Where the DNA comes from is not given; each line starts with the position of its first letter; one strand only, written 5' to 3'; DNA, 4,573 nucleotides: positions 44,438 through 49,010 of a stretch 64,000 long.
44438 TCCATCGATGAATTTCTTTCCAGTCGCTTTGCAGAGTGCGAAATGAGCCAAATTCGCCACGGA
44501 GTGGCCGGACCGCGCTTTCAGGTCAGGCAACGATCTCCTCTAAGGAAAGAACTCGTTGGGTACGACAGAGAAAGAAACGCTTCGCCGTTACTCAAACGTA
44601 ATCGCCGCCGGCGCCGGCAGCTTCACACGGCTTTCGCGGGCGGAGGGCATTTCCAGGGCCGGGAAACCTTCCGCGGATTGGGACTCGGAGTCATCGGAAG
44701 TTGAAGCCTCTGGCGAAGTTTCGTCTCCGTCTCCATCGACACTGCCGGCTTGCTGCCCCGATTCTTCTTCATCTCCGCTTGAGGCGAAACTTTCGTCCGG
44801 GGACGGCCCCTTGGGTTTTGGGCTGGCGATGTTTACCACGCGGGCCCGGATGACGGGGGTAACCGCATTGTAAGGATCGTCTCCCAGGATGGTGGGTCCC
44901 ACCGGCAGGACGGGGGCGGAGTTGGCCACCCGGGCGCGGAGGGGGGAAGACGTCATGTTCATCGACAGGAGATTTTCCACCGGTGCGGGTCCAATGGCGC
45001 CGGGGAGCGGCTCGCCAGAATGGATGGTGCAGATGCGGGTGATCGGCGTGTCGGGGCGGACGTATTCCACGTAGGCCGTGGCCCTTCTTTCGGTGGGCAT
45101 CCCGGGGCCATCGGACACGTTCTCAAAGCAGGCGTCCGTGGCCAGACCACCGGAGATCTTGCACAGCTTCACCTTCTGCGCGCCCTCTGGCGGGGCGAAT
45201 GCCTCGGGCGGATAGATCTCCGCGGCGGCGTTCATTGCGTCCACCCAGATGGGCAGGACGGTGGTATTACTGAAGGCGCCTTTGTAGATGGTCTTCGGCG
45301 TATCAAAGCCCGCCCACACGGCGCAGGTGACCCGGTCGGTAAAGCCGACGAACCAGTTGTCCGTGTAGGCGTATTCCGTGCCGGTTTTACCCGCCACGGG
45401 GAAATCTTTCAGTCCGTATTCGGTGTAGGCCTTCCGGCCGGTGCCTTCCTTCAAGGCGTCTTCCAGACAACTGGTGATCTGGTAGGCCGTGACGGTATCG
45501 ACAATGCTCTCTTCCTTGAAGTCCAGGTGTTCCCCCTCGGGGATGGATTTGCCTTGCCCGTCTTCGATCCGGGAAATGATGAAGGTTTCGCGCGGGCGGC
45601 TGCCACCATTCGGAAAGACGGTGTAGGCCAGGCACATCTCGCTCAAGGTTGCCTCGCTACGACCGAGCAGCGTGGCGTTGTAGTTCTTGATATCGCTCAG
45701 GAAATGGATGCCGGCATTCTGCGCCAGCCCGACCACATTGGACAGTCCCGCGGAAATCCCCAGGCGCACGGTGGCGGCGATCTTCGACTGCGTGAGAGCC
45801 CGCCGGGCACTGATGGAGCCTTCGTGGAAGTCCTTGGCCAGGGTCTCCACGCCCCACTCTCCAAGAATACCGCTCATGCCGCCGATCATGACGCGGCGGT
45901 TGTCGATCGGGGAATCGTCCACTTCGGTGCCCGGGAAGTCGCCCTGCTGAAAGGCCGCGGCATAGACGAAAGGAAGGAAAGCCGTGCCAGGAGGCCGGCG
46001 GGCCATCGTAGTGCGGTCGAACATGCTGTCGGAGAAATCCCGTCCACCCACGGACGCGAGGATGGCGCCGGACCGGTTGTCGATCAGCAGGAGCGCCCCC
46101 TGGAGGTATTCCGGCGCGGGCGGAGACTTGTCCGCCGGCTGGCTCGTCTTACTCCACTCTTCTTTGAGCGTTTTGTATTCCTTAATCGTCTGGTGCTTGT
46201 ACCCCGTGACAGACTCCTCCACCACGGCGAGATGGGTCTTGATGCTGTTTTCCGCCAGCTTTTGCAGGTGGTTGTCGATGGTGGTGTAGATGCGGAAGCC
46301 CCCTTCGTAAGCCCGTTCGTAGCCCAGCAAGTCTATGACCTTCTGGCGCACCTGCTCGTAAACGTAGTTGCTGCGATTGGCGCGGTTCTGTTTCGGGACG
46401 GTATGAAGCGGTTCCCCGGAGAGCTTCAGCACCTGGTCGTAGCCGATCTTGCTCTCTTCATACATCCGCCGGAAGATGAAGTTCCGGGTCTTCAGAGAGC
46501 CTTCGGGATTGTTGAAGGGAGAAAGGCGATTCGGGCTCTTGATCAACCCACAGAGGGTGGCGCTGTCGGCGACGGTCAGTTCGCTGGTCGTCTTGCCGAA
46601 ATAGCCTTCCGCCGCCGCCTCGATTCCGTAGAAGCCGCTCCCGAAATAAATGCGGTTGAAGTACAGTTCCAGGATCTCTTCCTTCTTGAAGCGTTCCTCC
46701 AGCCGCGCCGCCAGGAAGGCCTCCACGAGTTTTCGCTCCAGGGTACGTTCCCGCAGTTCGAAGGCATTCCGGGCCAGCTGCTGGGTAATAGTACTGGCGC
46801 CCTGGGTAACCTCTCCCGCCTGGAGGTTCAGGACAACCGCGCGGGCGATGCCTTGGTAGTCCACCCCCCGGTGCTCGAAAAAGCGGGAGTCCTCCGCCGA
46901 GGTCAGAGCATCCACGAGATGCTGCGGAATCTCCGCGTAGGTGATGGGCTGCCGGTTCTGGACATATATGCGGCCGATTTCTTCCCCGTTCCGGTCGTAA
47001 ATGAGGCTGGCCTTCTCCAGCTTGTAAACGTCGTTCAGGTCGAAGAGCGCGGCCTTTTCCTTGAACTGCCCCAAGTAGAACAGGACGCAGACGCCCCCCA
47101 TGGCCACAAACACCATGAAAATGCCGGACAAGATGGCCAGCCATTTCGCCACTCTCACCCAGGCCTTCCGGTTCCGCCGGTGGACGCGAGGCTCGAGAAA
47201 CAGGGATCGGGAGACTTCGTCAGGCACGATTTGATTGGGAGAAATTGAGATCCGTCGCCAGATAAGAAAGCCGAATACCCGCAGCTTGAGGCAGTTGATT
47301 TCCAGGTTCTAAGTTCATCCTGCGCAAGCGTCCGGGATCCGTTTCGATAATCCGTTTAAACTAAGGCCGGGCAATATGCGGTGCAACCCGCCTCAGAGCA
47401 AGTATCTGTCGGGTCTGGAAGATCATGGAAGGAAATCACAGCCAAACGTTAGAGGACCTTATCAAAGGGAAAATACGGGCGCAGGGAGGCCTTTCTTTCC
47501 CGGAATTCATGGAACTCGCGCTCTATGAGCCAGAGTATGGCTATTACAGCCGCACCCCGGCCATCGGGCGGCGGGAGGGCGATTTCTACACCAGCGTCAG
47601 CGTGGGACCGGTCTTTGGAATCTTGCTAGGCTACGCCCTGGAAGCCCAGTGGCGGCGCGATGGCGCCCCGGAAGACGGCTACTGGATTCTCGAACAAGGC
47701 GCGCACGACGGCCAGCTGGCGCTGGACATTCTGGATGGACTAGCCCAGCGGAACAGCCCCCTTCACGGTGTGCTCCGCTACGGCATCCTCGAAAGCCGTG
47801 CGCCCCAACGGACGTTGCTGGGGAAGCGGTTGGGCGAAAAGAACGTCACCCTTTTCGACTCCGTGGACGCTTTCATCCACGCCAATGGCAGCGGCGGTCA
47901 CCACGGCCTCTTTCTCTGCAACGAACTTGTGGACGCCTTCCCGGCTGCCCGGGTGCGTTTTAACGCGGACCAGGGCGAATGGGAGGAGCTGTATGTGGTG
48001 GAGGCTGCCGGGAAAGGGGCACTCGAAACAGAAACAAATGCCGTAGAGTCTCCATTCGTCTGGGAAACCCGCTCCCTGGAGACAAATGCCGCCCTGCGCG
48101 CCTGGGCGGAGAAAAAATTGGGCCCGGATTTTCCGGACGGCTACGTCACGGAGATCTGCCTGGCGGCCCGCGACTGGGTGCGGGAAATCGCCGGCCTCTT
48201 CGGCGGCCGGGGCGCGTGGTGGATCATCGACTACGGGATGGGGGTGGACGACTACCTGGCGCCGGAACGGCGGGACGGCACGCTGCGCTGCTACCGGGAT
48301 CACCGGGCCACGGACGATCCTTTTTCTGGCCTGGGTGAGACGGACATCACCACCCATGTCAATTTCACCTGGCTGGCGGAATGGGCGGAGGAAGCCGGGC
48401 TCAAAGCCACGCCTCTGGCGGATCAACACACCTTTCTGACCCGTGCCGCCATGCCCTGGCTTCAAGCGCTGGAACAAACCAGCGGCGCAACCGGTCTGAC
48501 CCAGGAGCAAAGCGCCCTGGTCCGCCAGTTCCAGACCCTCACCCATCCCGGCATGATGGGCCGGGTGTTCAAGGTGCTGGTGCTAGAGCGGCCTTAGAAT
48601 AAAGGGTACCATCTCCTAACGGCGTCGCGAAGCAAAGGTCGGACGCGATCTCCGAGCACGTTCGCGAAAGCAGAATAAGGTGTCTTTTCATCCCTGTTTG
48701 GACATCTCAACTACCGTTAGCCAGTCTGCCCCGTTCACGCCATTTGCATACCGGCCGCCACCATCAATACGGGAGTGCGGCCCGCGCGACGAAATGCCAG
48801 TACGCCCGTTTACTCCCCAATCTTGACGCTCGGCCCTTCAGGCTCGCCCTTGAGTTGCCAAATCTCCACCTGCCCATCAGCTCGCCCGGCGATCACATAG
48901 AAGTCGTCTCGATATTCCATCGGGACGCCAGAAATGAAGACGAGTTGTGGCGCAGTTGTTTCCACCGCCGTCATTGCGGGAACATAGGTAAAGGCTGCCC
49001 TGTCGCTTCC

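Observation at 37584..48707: Family of conserved about 75-nt intergenic repeats (three copies) with an internal hairpin, plus a second about 45-nt module in two copies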

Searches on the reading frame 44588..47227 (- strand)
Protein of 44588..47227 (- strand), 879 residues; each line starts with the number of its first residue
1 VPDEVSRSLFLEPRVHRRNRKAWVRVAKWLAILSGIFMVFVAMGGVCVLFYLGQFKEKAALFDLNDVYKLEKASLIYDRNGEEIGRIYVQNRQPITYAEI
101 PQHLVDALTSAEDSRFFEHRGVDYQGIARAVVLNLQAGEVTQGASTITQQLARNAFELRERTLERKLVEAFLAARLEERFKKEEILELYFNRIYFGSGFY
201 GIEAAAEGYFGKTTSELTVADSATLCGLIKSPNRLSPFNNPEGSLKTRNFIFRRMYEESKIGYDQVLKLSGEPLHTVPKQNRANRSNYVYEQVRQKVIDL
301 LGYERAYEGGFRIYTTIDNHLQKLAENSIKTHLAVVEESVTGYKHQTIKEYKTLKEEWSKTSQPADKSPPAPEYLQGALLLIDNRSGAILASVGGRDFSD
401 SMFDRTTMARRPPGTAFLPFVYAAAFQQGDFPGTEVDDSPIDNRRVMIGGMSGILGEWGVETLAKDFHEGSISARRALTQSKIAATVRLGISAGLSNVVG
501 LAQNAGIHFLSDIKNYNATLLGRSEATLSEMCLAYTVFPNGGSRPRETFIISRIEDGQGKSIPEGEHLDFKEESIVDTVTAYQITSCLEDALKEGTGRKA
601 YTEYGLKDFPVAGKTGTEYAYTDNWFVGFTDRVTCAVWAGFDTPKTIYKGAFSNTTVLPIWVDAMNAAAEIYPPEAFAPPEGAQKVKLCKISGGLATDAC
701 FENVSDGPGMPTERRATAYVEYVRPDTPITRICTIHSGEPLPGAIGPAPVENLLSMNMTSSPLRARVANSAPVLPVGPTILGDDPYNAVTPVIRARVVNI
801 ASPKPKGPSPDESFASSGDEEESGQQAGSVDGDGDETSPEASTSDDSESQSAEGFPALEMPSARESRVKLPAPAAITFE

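Call 16: search_protein_families(library=pfam, proteins=[window:44588-47227:-])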
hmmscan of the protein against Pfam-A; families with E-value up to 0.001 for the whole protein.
window:44588-47227:- (879 aa): 2 families
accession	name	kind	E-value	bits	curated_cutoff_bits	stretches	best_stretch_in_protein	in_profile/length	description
PF00912.28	Transgly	-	1.7e-62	210.5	27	1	81-255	2-177/178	Transglycosylase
PF00905.27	Transpeptidase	-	1.5e-12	47.8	22.1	1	377-651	1-288/299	Penicillin binding protein transpeptidase domain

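Call 31: find_homologous_proteins(query=window:44588-47227:-, max_evalue=1e-100)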
Query window:44588-47227:- (879 aa): 4440 proteins with E <= 1e-100 among 8000 candidates; the best 120 are listed.
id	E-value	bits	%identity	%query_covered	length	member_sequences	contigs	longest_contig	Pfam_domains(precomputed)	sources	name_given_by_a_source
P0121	0.0e+0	2001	100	100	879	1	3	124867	PF00912.29,PF00905.28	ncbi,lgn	-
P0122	3.2e-286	970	52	95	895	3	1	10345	PF00912.29,PF00905.28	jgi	jgi:penicillin-binding protein 1A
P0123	4.5e-285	966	55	92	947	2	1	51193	PF00912.29,PF00905.28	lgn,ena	-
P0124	4.6e-284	963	55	90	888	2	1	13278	PF00912.29,PF00905.28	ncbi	-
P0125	7.8e-281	952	55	92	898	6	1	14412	PF00912.29,PF00905.28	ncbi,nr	ncbi:MAG: transglycosylase domain-containing protein [Verrucomicrobiae bacterium]|nr:transglycosylas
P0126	9.0e-281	952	54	91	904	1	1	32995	PF00912.29,PF00905.28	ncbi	-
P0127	3.4e-279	947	54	87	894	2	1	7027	PF00912.29,PF00905.28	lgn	-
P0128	1.4e-278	945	53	97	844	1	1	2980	PF00912.29,PF00905.28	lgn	-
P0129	2.9e-278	944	55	86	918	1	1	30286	PF00912.29,PF00905.28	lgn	-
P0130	4.8e-277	940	51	96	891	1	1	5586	PF00912.29,PF00905.28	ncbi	-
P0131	3.9e-276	937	55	88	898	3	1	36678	PF00912.29,PF00905.28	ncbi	-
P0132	5.3e-276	936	52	100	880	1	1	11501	PF00912.29,PF00905.28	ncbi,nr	ncbi:MAG: transglycosylase domain-containing protein [Verrucomicrobiae bacterium]|nr:transglycosylas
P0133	7.3e-276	936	54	87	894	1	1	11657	PF00912.29,PF00905.28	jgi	jgi:membrane carboxypeptidase/penicillin-binding protein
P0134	4.3e-275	933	52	97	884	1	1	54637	PF00912.29,PF00905.28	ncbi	-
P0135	9.6e-275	932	56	86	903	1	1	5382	PF00912.29,PF00905.28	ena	-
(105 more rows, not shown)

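Call 32: find_encoding_contigs(protein=P0121, flank=10000, max_places=10)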
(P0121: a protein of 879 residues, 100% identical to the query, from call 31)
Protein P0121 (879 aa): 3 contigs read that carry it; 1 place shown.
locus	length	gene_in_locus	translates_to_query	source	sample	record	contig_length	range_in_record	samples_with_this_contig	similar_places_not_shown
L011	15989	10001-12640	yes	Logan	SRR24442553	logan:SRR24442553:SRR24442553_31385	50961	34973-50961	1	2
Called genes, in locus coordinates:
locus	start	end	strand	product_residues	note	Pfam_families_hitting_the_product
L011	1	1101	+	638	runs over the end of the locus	PF01656:CbiA, PF09140:MipZ (weak), PF10609:ParA, PF13614:AAA_31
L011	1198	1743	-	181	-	PF03358:FMN_red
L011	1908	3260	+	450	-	PF01408:GFO_IDH_MocA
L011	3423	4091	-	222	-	-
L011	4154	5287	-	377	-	PF12802:MarR_2 (weak), PF12840:HTH_20 (weak), PF13412:HTH_24 (faint), PF25213:HVO_A0261_N (weak), PF00480:ROK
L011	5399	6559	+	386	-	PF03601:Cons_hypoth698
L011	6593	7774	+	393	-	PF00296:Bac_luciferase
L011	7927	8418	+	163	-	-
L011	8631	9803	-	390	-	PF02636:Methyltransf_28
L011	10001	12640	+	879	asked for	PF00912:Transgly, PF00905:Transpeptidase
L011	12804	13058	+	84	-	PF18506:RelB-like (faint), PF09720:Unstab_antitox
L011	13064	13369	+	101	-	PF05016:ParE_toxin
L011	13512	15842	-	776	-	PF00122:E1-E2_ATPase, PF00702:Hydrolase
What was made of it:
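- On Integron attC: The blocks between copies hold 3 and 5 genes (calls 16, 32).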

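Call 47: find_encoding_contigs(protein=P0123, flank=10000, max_places=2)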
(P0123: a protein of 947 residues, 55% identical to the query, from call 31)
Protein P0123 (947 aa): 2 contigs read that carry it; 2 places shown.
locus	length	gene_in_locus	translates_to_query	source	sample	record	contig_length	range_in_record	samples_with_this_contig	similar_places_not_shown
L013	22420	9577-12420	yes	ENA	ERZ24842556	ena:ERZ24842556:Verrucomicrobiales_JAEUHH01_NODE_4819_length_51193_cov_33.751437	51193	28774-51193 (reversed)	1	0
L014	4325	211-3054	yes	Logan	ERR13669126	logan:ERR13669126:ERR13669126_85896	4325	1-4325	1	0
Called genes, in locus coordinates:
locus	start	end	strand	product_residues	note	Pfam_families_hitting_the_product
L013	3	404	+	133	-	?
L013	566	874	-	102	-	-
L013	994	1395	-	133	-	PF01850:PIN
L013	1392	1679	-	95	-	PF02604:PhdYeFM_antitox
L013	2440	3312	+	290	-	PF01842:ACT (weak), PF00551:Formyl_trans_N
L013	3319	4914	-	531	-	PF01139:RtcB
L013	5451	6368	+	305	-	PF00140:Sigma70_r1_2, PF04542:Sigma70_r2, PF04539:Sigma70_r3, PF04545:Sigma70_r4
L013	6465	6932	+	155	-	PF00075:RNase_H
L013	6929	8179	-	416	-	PF01553:Acyltransferase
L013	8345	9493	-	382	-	PF02636:Methyltransf_28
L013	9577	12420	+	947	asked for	PF00912:Transgly, PF00905:Transpeptidase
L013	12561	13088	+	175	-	PF00132:Hexapep (faint)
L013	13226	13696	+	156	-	PF02577:BFN_dom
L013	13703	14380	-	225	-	PF00834:Ribul_P_3_epim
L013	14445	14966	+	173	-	PF00383:dCMP_cyt_deam_1, PF14437:MafB19-deam, PF14439:Bd3614-deam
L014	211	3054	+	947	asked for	PF00912:Transgly, PF00905:Transpeptidase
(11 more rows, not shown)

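Call 48: find_encoding_contigs(protein=P0134, flank=10000, max_places=2)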
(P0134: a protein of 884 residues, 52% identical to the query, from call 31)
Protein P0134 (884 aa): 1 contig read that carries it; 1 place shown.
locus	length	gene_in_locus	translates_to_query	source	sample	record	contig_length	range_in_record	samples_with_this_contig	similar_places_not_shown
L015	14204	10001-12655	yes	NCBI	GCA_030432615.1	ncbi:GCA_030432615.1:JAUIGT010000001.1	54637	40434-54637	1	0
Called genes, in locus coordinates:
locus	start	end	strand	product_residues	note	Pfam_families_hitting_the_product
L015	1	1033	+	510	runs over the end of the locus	PF01408:GFO_IDH_MocA, PF22725:GFO_IDH_MocA_C3 (faint), PF19051:GFO_IDH_MocA_C2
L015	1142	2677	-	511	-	-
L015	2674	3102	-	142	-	-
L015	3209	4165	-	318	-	PF16871:DUF5077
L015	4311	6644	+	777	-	PF00578:AhpC-TSA, PF08534:Redoxin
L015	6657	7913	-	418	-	PF01553:Acyltransferase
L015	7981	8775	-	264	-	PF06267:DUF1028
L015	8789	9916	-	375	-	PF02636:Methyltransf_28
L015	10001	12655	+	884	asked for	PF00912:Transgly, PF00905:Transpeptidase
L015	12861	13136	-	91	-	PF00216:Bac_DNA_binding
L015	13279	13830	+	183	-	PF25084:LbH_EIF2B (faint), PF00132:Hexapep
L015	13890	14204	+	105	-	?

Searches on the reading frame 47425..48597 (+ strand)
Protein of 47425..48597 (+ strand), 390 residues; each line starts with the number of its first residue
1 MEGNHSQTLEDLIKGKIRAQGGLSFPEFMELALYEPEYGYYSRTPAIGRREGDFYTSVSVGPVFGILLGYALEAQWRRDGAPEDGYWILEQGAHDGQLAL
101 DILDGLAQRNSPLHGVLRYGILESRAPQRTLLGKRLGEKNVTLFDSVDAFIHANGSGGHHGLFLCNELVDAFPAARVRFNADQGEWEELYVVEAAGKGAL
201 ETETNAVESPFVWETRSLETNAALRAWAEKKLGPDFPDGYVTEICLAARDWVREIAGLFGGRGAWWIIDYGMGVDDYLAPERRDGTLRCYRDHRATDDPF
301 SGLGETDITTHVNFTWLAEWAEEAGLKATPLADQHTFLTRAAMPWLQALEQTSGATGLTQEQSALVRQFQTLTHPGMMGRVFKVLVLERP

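Call 16: search_protein_families(library=pfam, proteins=[window:47425-48597:+])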
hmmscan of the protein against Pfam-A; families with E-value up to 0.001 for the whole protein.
window:47425-48597:+ (390 aa): 1 family
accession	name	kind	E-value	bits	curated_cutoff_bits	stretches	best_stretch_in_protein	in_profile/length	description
PF02636.23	Methyltransf_28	-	1.5e-42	146.2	23.3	1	67-328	1-245/249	Putative S-adenosyl-L-methionine-dependent methyltransferase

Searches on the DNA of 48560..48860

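Call 52: search_rna_families(source=window, start=48560, end=48860, threshold=evalue, max_evalue=10)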
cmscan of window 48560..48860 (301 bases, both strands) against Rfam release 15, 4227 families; matches with E-value up to 10: 0.
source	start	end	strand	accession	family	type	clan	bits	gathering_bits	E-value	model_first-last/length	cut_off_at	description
